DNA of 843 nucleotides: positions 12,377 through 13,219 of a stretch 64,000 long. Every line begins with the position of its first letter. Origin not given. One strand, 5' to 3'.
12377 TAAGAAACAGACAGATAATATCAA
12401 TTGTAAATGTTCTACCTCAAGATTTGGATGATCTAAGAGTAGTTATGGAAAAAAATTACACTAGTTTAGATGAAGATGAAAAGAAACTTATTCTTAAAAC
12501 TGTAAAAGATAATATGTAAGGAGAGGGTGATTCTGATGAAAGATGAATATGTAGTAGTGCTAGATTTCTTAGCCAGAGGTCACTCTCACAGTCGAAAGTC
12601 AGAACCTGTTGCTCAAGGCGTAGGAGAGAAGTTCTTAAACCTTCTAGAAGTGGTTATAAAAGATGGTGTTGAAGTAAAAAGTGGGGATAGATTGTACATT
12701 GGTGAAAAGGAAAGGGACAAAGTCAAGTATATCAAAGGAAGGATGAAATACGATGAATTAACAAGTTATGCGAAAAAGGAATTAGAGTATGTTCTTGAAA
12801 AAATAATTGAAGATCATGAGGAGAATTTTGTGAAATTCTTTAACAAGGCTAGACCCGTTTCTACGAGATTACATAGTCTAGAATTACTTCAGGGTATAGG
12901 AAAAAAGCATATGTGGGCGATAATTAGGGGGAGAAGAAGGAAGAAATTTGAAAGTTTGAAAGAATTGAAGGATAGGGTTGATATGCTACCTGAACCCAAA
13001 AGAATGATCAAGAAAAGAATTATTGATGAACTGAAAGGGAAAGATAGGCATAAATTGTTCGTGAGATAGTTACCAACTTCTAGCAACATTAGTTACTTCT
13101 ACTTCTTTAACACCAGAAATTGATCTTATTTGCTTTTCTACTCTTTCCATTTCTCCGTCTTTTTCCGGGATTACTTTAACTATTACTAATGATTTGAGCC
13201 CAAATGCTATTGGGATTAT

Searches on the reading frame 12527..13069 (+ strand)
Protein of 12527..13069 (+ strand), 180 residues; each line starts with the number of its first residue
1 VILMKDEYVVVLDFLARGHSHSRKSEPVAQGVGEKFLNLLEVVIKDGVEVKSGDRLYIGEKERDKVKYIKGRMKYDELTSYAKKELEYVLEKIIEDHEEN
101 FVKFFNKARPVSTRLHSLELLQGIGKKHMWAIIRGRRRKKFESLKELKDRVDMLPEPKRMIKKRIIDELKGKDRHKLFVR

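Call 68: search_protein_families(library=pfam, proteins=[window:12527-13069:+], max_evalue=0.001)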
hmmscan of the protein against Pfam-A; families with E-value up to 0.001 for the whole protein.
window:12527-13069:+ (180 aa): 2 families
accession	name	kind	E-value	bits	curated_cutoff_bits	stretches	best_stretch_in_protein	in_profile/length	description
PF04919.18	DUF655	-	5.7e-60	202.8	22.2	1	6-179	2-180/181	Protein of unknown function (DUF655)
PF14579.12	HHH_6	-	0.00083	20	25.6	0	117-161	26-75/90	Helix-hairpin-helix motif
